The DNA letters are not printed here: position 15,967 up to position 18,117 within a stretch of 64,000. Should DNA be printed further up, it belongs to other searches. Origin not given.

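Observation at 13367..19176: Candidate kinase-gated sigma54 relay controlling a c-di-NMP phosphodiesterase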

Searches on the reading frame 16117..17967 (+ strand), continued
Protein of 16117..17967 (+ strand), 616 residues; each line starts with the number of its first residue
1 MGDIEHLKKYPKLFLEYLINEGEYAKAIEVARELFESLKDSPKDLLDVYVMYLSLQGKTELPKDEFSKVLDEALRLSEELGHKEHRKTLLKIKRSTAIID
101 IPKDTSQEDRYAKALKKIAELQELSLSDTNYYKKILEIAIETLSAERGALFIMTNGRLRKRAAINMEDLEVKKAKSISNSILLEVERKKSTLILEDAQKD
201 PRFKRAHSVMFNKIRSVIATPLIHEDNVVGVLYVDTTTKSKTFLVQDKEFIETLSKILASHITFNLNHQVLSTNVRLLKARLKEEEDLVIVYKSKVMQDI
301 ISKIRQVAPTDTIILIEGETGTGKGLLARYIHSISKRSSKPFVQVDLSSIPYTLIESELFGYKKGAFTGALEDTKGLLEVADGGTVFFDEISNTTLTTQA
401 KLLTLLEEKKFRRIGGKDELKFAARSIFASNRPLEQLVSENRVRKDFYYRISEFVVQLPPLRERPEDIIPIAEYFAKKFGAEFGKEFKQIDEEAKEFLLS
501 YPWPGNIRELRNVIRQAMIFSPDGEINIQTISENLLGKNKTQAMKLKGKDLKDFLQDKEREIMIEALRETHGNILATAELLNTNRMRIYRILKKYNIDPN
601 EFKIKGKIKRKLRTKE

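Call 25: find_encoding_contigs(protein=P0055, flank=5000, max_places=2)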
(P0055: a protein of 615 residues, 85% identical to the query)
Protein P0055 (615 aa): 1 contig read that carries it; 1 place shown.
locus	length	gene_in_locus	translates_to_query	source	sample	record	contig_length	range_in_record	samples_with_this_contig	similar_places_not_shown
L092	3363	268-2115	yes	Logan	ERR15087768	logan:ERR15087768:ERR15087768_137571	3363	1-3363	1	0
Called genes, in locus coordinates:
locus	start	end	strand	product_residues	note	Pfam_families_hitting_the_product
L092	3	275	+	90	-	?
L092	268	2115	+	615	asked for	PF01590:GAF, PF13185:GAF_2, PF13492:GAF_3 (weak), PF00158:Sigma54_activat, PF14532:Sigma54_activ_2, PF07728:AAA_5 (weak), PF25601:AAA_lid_14, PF02954:HTH_8 (weak)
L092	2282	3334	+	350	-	PF13487:HD_5, PF01966:HD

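Call 26: find_encoding_contigs(protein=P0060, flank=5000, max_places=2)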
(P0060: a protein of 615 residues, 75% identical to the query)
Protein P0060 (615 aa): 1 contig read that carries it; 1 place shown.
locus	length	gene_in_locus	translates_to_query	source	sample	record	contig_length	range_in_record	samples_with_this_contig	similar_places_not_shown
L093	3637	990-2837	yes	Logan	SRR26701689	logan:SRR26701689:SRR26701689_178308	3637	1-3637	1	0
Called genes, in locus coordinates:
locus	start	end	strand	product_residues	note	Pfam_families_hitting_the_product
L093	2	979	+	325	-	?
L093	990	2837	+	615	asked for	PF01590:GAF, PF13185:GAF_2 (weak), PF00158:Sigma54_activat, PF14532:Sigma54_activ_2, PF07728:AAA_5, PF25601:AAA_lid_14, PF02954:HTH_8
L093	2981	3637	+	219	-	?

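Call 49: search_protein_families(library=pfam, proteins=[L001:2644-7512:+, L027:1922-6940:+, L019:2440-7488:+, L005:1870-7497:+, L042:7377-8942:+, L014:7418-8956:+, L002:7385-9001:+, L083:5233-8013:+], max_evalue=0.001)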
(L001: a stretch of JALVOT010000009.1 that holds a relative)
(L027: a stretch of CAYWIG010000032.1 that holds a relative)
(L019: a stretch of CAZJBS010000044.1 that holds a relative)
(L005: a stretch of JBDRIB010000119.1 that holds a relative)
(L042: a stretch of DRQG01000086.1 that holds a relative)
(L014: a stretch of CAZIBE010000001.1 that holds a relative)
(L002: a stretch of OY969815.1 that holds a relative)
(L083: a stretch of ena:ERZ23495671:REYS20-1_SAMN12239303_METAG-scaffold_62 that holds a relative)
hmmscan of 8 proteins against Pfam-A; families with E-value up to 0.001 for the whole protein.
L001:2644-7512:+ (1623 aa): 23 families
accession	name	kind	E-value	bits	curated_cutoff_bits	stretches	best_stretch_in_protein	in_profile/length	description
PF00158.32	Sigma54_activat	-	3.3e-70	235.6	20.2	1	1323-1489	1-167/168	Sigma-54 interaction domain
PF00069.31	Pkinase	-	5.7e-36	124.7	31.7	1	8-245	2-259/263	Protein kinase domain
PF14532.12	Sigma54_activ_2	-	1.2e-25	90.8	25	1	1324-1494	1-138/138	Sigma-54 interaction domain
PF25601.1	AAA_lid_14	-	8e-25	86.9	27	1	1495-1568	1-74/87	AAA+ ATPase lid domain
PF13424.12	TPR_12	-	1.3e-21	77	30.1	1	852-918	4-72/77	Tetratricopeptide repeat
PF07714.23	PK_Tyr_Ser-Thr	-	7.4e-20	71.8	23.1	1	12-246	6-257/258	Protein tyrosine and serine/threonine kinase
PF00515.34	TPR_1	-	5.7e-17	61.2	27.8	1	694-724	2-32/34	Tetratricopeptide repeat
PF07719.23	TPR_2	-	1.2e-12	47.3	27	0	694-723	2-31/34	Tetratricopeptide repeat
PF13181.12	TPR_8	-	1.4e-12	47.1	25.7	0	694-724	2-32/34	Tetratricopeptide repeat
PF13191.12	AAA_16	-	1.9e-11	45.2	32.6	1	275-389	11-157/167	AAA ATPase domain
PF17874.7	TPR_MalT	-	1.4e-10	41.4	45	1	774-948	4-184/336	MalT-like TPR region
PF02954.25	HTH_8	-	1.8e-09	37.6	22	1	1580-1615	7-42/42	Bacterial regulatory protein, Fis family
PF13185.12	GAF_2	-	2.2e-09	38.1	28.6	1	1160-1295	4-136/136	GAF domain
PF01590.32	GAF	-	1.3e-08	35.9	22.4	1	1163-1294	5-133/133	GAF domain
PF13401.12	AAA_22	-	3.6e-08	34.2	27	1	290-387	8-104/130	AAA domain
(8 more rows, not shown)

L027:1922-6940:+ (1673 aa): 25 families
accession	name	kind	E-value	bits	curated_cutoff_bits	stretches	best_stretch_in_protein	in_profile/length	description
PF00158.32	Sigma54_activat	-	1.1e-69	233.8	20.2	1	1285-1452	1-167/168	Sigma-54 interaction domain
PF00069.31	Pkinase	-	9.1e-42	143.7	31.7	1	19-258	1-254/263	Protein kinase domain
PF13424.12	TPR_12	-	1.3e-25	89.8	30.1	2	884-955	3-76/77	Tetratricopeptide repeat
PF14532.12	Sigma54_activ_2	-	6.9e-24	85.1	25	1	1287-1457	2-138/138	Sigma-54 interaction domain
PF07714.23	PK_Tyr_Ser-Thr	-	1e-20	74.6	23.1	1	23-256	5-249/258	Protein tyrosine and serine/threonine kinase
PF13185.12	GAF_2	-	3e-17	63.5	28.6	1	1102-1238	2-136/136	GAF domain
PF25601.1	AAA_lid_14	-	3.5e-17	62.4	27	1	1458-1527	1-73/87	AAA+ ATPase lid domain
PF07719.23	TPR_2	-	1.8e-15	56.1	27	0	885-913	2-30/34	Tetratricopeptide repeat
PF01590.32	GAF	-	9.8e-14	52.5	22.4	1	1103-1237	1-133/133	GAF domain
PF17874.7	TPR_MalT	-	5.8e-13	49.3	45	1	657-757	18-114/336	MalT-like TPR region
PF00515.34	TPR_1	-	6.7e-12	45.1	27.8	1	885-913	2-30/34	Tetratricopeptide repeat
PF13181.12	TPR_8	-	2.2e-11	43.4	25.7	0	724-752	2-30/34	Tetratricopeptide repeat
PF13191.12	AAA_16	-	9.6e-11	42.9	32.6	0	291-353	1-58/167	AAA ATPase domain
PF13492.12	GAF_3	-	9.6e-10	39.4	27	1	1104-1238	2-128/129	GAF domain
PF13428.12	TPR_14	-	6.8e-08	32.9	23.5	0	885-914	2-31/44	Tetratricopeptide repeat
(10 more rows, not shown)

L019:2440-7488:+ (1683 aa): 25 families
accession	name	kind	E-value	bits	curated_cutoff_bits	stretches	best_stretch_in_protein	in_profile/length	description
PF00158.32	Sigma54_activat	-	5e-69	231.7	20.2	1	1356-1523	1-168/168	Sigma-54 interaction domain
PF00069.31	Pkinase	-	9.3e-48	163.3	31.7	1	16-257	1-252/263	Protein kinase domain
PF07714.23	PK_Tyr_Ser-Thr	-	7.8e-31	107.8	23.1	1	19-256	4-248/258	Protein tyrosine and serine/threonine kinase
PF25601.1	AAA_lid_14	-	7e-26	90.3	27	1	1528-1608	1-81/87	AAA+ ATPase lid domain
PF14532.12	Sigma54_activ_2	-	2.3e-20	73.7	25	1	1357-1527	1-138/138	Sigma-54 interaction domain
PF01590.32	GAF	-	2.4e-18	67.4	22.4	1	1183-1320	1-133/133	GAF domain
PF13185.12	GAF_2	-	2.2e-14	54.2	28.6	1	1182-1321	2-136/136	GAF domain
PF13424.12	TPR_12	-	6e-13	49.2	30.1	1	808-876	3-73/77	Tetratricopeptide repeat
PF13492.12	GAF_3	-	1.9e-12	48.2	27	1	1185-1322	3-129/129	GAF domain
PF07719.23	TPR_2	-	1e-11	44.4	27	1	809-838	2-31/34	Tetratricopeptide repeat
PF00515.34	TPR_1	-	1.1e-08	34.9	27.8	1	809-838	2-31/34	Tetratricopeptide repeat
PF13191.12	AAA_16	-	1.4e-08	35.8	32.6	1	281-408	3-139/167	AAA ATPase domain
PF02954.25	HTH_8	-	2.7e-07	30.7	22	1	1652-1680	14-42/42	Bacterial regulatory protein, Fis family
PF01636.29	APH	-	1.8e-06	28.3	23.2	1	110-161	147-197/239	Phosphotransferase enzyme family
PF07728.20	AAA_5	-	4.7e-06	27.1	22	1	1380-1498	2-123/139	AAA domain (dynein-related subfamily)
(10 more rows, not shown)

L005:1870-7497:+ (1876 aa): 23 families
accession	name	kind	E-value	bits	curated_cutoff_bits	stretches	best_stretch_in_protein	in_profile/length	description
PF00158.32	Sigma54_activat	-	5.9e-72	241.3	20.2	1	1565-1731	1-167/168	Sigma-54 interaction domain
PF00069.31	Pkinase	-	1.1e-39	136.9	31.7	1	42-320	1-254/263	Protein kinase domain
PF14532.12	Sigma54_activ_2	-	2e-24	86.9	25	1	1566-1736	1-138/138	Sigma-54 interaction domain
PF25601.1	AAA_lid_14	-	2.8e-24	85.2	27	1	1737-1817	1-81/87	AAA+ ATPase lid domain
PF07714.23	PK_Tyr_Ser-Thr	-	1.2e-23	84.2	23.1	1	44-318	3-249/258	Protein tyrosine and serine/threonine kinase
PF13424.12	TPR_12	-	4e-22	78.6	30.1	3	775-844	4-75/77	Tetratricopeptide repeat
PF13191.12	AAA_16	-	1.9e-20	74.5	32.6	1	353-522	1-159/167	AAA ATPase domain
PF17874.7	TPR_MalT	-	1.9e-17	64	45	2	1053-1214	4-162/336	MalT-like TPR region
PF13185.12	GAF_2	-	7.7e-16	59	28.6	1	1370-1509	2-136/136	GAF domain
PF01590.32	GAF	-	8.1e-15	56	22.4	1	1371-1508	1-133/133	GAF domain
PF02954.25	HTH_8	-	1.8e-14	53.6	22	1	1832-1872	2-42/42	Bacterial regulatory protein, Fis family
PF13492.12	GAF_3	-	2.9e-12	47.6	27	1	1373-1510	3-129/129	GAF domain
PF07719.23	TPR_2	-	1.3e-10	40.9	27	0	777-806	4-33/34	Tetratricopeptide repeat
PF14938.12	SNAP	-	3.9e-06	27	25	1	757-892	97-229/282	Soluble NSF attachment protein, SNAP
PF13414.12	TPR_11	-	6.1e-06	26.3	26.8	0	859-880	1-22/42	TPR repeat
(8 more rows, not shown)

L042:7377-8942:+ (522 aa): 6 families
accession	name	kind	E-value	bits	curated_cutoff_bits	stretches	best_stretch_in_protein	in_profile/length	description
PF00069.31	Pkinase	-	9e-44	150.3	31.7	1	8-250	2-253/263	Protein kinase domain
PF07714.23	PK_Tyr_Ser-Thr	-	2.6e-32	112.6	23.1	1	26-250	24-250/258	Protein tyrosine and serine/threonine kinase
PF08308.17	PEGA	-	2.8e-11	43.6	20.8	1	458-499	14-54/71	PEGA domain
PF03109.22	ABC1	-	7.4e-07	29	22.9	1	79-149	145-215/244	ABC1 atypical kinase-like domain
PF01636.29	APH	-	8.5e-05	22.9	23.2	0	117-140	162-188/239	Phosphotransferase enzyme family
PF06293.20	Kdo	-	0.00077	19.4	21.3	0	77-162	92-183/207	Lipopolysaccharide kinase (Kdo/WaaP) family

L014:7418-8956:+ (513 aa): 6 families
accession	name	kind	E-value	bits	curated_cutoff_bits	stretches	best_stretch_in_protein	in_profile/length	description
PF00069.31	Pkinase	-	2.8e-42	145.4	31.7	1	15-250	9-253/263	Protein kinase domain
PF07714.23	PK_Tyr_Ser-Thr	-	3.9e-33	115.3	23.1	1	25-249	23-249/258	Protein tyrosine and serine/threonine kinase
PF08308.17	PEGA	-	3.7e-08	33.6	20.8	1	449-499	14-63/71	PEGA domain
PF03109.22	ABC1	-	8.7e-07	28.8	22.9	1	76-149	142-215/244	ABC1 atypical kinase-like domain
PF01636.29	APH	-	1.7e-05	25.2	23.2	0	110-140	158-188/239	Phosphotransferase enzyme family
PF14531.12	Kinase-like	-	0.00071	19.4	25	0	106-205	150-254/289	Kinase-like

L002:7385-9001:+ (539 aa): 5 families
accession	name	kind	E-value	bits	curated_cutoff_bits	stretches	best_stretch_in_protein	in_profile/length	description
PF00069.31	Pkinase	-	4.5e-48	164.4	31.7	1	8-258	3-258/263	Protein kinase domain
PF07714.23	PK_Tyr_Ser-Thr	-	2e-30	106.4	23.1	1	8-250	3-248/258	Protein tyrosine and serine/threonine kinase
PF08308.17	PEGA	-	5e-12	46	20.8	1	408-460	13-64/71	PEGA domain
PF01636.29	APH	-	9.2e-08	32.6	23.2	0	119-152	165-199/239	Phosphotransferase enzyme family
PF03109.22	ABC1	-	6.8e-06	25.8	22.9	1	80-151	144-215/244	ABC1 atypical kinase-like domain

L083:5233-8013:+ (927 aa): 12 families
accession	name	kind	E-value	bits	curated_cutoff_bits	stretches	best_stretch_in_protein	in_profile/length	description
PF00069.31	Pkinase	-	6.9e-19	68.7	31.7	1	12-243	17-259/263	Protein kinase domain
PF14559.12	TPR_19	-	8.2e-08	32.9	25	0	609-656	7-54/68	Tetratricopeptide repeat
PF13374.12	TPR_10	-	1e-07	32.2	27.5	0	730-755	4-29/42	Tetratricopeptide repeat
PF13181.12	TPR_8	-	3e-07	30.5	25.7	0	628-651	2-25/34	Tetratricopeptide repeat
PF00515.34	TPR_1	-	5e-07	29.7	27.8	0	730-755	3-28/34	Tetratricopeptide repeat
PF13176.12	TPR_7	-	7.4e-07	29.2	27.9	0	634-652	6-24/36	Tetratricopeptide repeat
PF07714.23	PK_Tyr_Ser-Thr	-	7.5e-07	29.1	23.1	1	26-244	26-257/258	Protein tyrosine and serine/threonine kinase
PF13424.12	TPR_12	-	2.5e-05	24.8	30.1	0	730-755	47-72/77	Tetratricopeptide repeat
PF07719.23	TPR_2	-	5e-05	23.5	27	0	731-756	4-29/34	Tetratricopeptide repeat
PF12895.13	ANAPC3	-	0.0002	22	27.2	0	619-671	15-71/82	Anaphase-promoting complex, cyclosome, subunit 3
PF25063.1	ARM_TT21_C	-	0.00023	21.5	35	0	694-795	62-159/209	Tetratricopeptide repeat protein 21 C-terminal ARM domain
PF01163.29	RIO1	-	0.00043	20.4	22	0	60-142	72-150/187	RIO domain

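Call 85: predict_structure(alignment_id=A4)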
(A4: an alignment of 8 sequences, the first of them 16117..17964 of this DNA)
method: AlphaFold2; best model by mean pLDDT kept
length: 616 residues; sequences in the alignment: 8
mean_pLDDT: 61.3   pTM: 0.34
mean pLDDT of the five models: 61.3, 56.8, 53.5, 52.2, 45.4
residues with pLDDT >= 90: 23; 70-90: 230; 50-70: 153; < 50: 210
segments of 3 or more residues with pLDDT < 50: 97-101, 124-127, 155-157, 207-212, 240-242, 268-345, 347-393, 412-435, 456-459, 535-553, 605-616
pLDDT, mean of each block of 10 residues (from residue 1): 64 85 86 89 90 81 84 90 81 57 61 76 54 80 76 58 67 62 64 70 51 66 75 71 66 81 59 34 28 36 41 29 31 34 47 39 29 33 41 57 61 42 32 49 59 51 67 78 80 85 63 80 83 50 36 58 76 76 74 83 49 30
secondary structure, 60 per line:
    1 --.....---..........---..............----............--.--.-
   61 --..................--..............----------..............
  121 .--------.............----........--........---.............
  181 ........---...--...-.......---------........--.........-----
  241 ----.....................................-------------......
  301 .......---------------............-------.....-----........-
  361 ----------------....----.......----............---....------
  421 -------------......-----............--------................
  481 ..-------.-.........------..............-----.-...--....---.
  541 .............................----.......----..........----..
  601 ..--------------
elements in order: H3-7 H11-20 H24-37 H42-53 H63-80 H83-96 H107-121 H130-142 E147-154 E157-164 H168-188 E192-194 H201-207 E217-224 E227-235 H245-281 H295-307 H323-334 E342-346 H352-359 E377-380 H385-391 H396-407 E411-414 H434-439 H445-456 H465-482 H492-500 H507-520 H533-536 H540-569 H574-580 H585-594 H599-602
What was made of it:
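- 16117..17967 (+): 616-aa bEBP: helical TPR-like N-domain (1-96), GAF (about 133-262), AAA+ sigma-54 interaction domain (290-456), lid, and Fis-type HTH (556-595). AF2 N-domain pLDDT is 81-90, six helices (call 85).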

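Call 97: search_protein_families(library=padloc, proteins=[window:16117-17964:+], max_evalue=0.001)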
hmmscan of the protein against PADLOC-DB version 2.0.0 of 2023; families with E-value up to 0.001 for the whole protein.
window:16117-17964:+ (616 aa): 4 families
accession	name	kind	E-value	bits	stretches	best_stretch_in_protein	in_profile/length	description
PDLC01995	RtcR_PspF2--CARF_AAA_HTH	-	5.1e-96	320.7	1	271-597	148-480/481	-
PDLC01994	RtcR_PspF1--CARF_AAA_HTH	-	6.5e-55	185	1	254-585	131-458/468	-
PDLC01993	RtcR--CARF_AAA_HTH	-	9.9e-48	160.8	1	290-556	182-457/523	-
PDLC04140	mad8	-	0.00083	17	0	309-377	25-70/314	mads_8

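Call 98: search_protein_families(library=ncbifam, proteins=[window:16117-17964:+], max_evalue=0.00001)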
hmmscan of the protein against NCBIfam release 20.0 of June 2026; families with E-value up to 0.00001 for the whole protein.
window:16117-17964:+ (616 aa): 26 families (the best 25 are shown)
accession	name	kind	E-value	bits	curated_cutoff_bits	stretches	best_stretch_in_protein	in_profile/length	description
TIGR01817.1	nifA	equivalog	8.2e-92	308.7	528.85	1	114-535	6-442/534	nif-specific transcriptional activator NifA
NF041552.1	TF_PrdR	equivalog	4.8e-91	305.8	795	1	278-596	254-577/577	sigma-54 dependent transcriptional regulator PrdR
TIGR02915.1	PEP_resp_reg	equivalog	5e-88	295.9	502.6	1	263-597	114-444/445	PEP-CTERM-box response regulator transcription factor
NF003451.0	PRK05022.1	equivalog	3.5e-86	289.9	476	1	211-597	109-510/512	nitric oxide reductase transcriptional regulator NorR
NF038308.1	RNA_repair_RtcR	equivalog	3.3e-80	270.4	650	1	284-589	176-505/530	RNA repair transcriptional activator RtcR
NF008469.0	PRK11361.1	equivalog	3.4e-79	266.7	714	1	266-601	120-460/461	acetoacetate metabolism transcriptional regulator AtoC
NF050807.1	TransRegFlbDCaul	equivalog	8.2e-74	249.1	750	1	283-595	115-438/454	sigma-54-dependent transcriptional regulator FlbD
TIGR01818.1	ntrC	equivalog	3e-73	247.2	558.6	1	283-577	129-421/463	nitrogen regulation protein NR(I)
TIGR02974.1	phageshock_pspF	equivalog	4.3e-73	246.4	443.55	1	293-531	4-243/336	phage shock protein operon transcriptional activator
NF049963.1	RespRegFlgRCampy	domain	5.4e-72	243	750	1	275-597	122-429/429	fla regulon two-component system response regulator FlgR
NF011958.0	PRK15429.1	equivalog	2.1e-67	228.3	830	1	128-598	213-687/692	formate hydrogenlyase transcriptional activator FlhA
NF041946.1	LuxO_transreg_Vib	equivalog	2.7e-67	227.5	800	1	288-595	133-460/463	quorum-sensing sigma-54 dependent transcriptional regulator LuxO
NF051870.1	NAssimRespRegNtrX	equivalog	5.2e-67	226.7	600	1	266-594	119-449/452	nitrogen assimilation response regulator NtrX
NF041906.1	V4R_TF_MobR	exception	2.5e-66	224.3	999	1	291-595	235-544/544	phenol degradation transcriptional regulator MobR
NF008085.0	PRK10820.1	equivalog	1.7e-65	221.6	576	1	289-532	205-448/520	transcriptional regulator TyrR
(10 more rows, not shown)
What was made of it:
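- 16117..17967 (+): NCBIfam nifA scores 308.7 against a cutoff of 528.85 (call 98).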

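Call 101: fold_search(model_id=the predicted structure, library=pdb)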
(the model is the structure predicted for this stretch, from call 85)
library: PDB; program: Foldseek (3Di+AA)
matches with E <= 10: 938; with E <= 0.001: 141
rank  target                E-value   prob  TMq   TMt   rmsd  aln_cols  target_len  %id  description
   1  4lzz_W                5.9e-09  1.00  0.13  0.30  21.8       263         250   40  Nucleotide-induced asymmetry within atpase activator ring drives s54-RNAP interaction and ATP hydrolysis (released 2013-12-04)
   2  1ny5_A                7.1e-09  1.00  0.13  0.20  23.0       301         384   36  Crystal structure of sigm54 activator (AAA+ ATPase) in the inactive state (released 2003-11-11)
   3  1ny5_B                9.0e-09  1.00  0.14  0.20  21.8       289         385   39  Crystal structure of sigm54 activator (AAA+ ATPase) in the inactive state (released 2003-11-11)
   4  1ny6_A                2.0e-08  1.00  0.13  0.31  21.6       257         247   40  Crystal structure of sigm54 activator (AAA+ ATPase) in the active state (released 2003-11-11)
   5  4lzz_E                2.0e-08  1.00  0.13  0.29  21.9       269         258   40  Nucleotide-induced asymmetry within atpase activator ring drives s54-RNAP interaction and ATP hydrolysis (released 2013-12-04)
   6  4l4u                  2.2e-08  1.00  0.14  0.22  20.9       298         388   34  Crystal structure of construct containing A. aeolicus NtrC1 receiver, central and DNA binding domains (released 2013-08-28)
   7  1ny6_H                2.9e-08  1.00  0.13  0.31  21.5       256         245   42  Crystal structure of sigm54 activator (AAA+ ATPase) in the active state (released 2003-11-11)
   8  3m0e_A                2.9e-08  1.00  0.13  0.30  21.8       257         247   40  Crystal structure of the ATP-bound state of Walker B mutant of NtrC1 ATPase domain (released 2010-11-03)
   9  4lzz_L                3.1e-08  1.00  0.13  0.30  21.8       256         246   41  Nucleotide-induced asymmetry within atpase activator ring drives s54-RNAP interaction and ATP hydrolysis (released 2013-12-04)
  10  1ny6_B                3.5e-08  1.00  0.14  0.31  21.2       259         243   41  Crystal structure of sigm54 activator (AAA+ ATPase) in the active state (released 2003-11-11)
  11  1ojl_E                8.4e-08  1.00  0.15  0.30  27.3       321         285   32  Crystal structure of a sigma54-activator suggests the mechanism for the conformational switch necessary for sigma54 bi (released 2005-05-19)
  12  1ojl_D                9.6e-08  1.00  0.14  0.27  28.2       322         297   32  Crystal structure of a sigma54-activator suggests the mechanism for the conformational switch necessary for sigma54 bi (released 2005-05-19)
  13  6iy8_C                1.5e-07  1.00  0.14  0.18  31.6       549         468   21  DmpR-phenol complex of Pseudomonas putida (released 2020-06-10)
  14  1ojl_A                1.7e-07  1.00  0.15  0.28  24.7       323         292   32  Crystal structure of a sigma54-activator suggests the mechanism for the conformational switch necessary for sigma54 bi (released 2005-05-19)
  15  5m7p_B                1.7e-07  1.00  0.15  0.19  25.5       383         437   27  Crystal structure of NtrX from Brucella abortus in complex with ADP processed with the CrystalDirect automated mountin (released 2017-01-25)
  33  9qq6_C                3.6e-06  1.00  0.13  0.29  21.4       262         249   37  Structure of the Azotobacter vinelandii NifL-NifA complex (released 2025-06-18)
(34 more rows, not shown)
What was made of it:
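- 16117..17967 (+): Foldseek hits NtrC1 AAA+ and the NifA and Nlh1 GAF domains (call 101).
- Closest known: NifL-NifA. Same: NifA is the best-scoring NCBIfam model and a top GAF structural match (calls 98, 101).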
